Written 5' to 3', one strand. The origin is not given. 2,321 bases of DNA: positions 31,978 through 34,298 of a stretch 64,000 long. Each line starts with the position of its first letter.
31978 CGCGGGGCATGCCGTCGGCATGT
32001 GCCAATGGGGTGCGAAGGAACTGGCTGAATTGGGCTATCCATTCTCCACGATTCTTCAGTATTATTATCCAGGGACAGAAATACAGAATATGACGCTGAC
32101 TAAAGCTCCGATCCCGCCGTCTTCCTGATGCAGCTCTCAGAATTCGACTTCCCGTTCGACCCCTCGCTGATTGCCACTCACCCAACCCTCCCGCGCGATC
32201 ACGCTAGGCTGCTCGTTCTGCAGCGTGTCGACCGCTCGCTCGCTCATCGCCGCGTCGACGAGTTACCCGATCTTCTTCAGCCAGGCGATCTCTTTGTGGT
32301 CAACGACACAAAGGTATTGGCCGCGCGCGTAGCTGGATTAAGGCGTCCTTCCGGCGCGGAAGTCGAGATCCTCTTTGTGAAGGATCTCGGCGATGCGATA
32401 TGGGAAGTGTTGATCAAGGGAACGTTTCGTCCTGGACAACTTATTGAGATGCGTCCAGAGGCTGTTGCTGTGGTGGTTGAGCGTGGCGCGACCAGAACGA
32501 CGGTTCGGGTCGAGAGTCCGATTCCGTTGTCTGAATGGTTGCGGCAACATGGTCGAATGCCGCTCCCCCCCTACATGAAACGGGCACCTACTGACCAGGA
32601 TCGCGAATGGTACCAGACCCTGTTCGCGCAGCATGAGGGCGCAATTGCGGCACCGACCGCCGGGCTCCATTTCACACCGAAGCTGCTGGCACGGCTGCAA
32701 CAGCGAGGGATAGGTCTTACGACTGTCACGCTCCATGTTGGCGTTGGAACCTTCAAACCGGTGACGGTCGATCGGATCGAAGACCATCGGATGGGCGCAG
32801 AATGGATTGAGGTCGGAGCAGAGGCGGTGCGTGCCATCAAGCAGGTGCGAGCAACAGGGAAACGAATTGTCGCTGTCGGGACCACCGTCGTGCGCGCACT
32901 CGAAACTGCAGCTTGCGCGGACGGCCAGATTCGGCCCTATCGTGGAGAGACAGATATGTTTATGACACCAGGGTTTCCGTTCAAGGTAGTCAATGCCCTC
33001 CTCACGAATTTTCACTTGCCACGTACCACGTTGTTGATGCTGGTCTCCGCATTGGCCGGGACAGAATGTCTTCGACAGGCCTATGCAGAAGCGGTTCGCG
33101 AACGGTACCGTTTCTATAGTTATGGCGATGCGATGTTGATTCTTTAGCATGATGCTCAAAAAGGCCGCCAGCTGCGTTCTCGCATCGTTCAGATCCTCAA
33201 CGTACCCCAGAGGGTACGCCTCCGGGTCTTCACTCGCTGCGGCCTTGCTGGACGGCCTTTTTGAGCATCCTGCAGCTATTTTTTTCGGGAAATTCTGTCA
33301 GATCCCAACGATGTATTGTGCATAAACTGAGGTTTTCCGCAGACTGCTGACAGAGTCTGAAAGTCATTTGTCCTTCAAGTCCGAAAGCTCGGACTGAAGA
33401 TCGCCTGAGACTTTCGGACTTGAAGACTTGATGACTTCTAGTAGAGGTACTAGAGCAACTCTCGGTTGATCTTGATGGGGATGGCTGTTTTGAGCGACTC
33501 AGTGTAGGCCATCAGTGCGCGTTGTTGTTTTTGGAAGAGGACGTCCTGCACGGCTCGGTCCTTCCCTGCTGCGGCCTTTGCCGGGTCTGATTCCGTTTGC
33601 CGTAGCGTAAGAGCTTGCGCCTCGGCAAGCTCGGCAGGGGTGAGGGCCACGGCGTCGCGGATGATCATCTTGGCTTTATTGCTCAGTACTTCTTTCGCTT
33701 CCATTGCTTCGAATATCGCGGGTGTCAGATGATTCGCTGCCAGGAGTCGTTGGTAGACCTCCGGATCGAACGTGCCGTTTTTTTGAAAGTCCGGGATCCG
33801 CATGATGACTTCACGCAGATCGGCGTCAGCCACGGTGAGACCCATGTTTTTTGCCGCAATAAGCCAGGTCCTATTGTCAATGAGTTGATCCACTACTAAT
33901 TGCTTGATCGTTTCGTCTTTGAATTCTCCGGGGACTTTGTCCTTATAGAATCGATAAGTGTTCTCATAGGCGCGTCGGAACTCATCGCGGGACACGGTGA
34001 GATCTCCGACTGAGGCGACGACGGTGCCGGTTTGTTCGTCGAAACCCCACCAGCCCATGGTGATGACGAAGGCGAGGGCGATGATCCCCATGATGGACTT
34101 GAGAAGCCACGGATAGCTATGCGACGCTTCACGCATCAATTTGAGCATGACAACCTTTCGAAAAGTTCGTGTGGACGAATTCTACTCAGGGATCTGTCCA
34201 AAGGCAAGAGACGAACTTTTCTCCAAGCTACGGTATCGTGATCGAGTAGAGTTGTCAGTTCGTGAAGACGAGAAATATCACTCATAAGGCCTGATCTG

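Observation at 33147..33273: Family of long-stem palindromic intergenic repeats with compensatory substitutions (5 full copies plus 1 remnant in 64 kb)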

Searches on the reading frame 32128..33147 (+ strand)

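Call 52: search_protein_families(library=pfam, proteins=[window:32128-33147:+], max_evalue=0.00001)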
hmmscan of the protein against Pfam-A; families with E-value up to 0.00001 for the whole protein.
window:32128-33147:+ (339 aa): 1 family
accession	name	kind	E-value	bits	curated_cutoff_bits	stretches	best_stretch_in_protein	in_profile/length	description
PF02547.20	Queuosine_synth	-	5.4e-123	410.7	25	1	3-338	1-322/322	Queuosine biosynthesis protein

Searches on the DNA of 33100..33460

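Call 47: search_rna_families(source=window, start=33100, end=33460, threshold=evalue, max_evalue=10)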
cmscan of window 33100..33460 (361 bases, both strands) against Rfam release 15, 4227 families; matches with E-value up to 10: 2.
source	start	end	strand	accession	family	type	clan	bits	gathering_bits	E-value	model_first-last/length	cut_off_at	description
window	33377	33423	+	RF03198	mir-7385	Gene; miRNA;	-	19.6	69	0.087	1-62/62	no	mir-7385 microRNA precursor family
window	33341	33370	-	RF02129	GNAS-AS1_3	Gene; lncRNA;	-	11.6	42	3.7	1-38/38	no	GNAS antisense RNA 1 conserved region 3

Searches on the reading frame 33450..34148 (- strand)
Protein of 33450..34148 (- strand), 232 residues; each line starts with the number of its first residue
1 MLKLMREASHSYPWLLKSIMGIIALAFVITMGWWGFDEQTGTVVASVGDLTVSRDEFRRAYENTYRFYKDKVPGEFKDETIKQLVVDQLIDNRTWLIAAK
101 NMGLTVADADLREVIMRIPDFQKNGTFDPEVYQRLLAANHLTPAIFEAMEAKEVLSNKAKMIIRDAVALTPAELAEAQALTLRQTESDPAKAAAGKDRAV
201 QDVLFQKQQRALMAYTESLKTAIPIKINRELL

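Call 52: search_protein_families(library=pfam, proteins=[window:33450-34148:-], max_evalue=0.00001)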
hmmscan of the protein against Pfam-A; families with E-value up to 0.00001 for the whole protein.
window:33450-34148:- (232 aa): 2 families
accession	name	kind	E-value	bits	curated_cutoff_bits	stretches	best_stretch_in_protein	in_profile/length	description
PF13624.11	SurA_N_3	-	6.5e-38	130.5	27.2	1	1-158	1-160/162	SurA-like N-terminal domain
PF13623.11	SurA_N_2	-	1.9e-21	76.9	28.5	1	14-136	11-145/145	SurA-like N-terminal domain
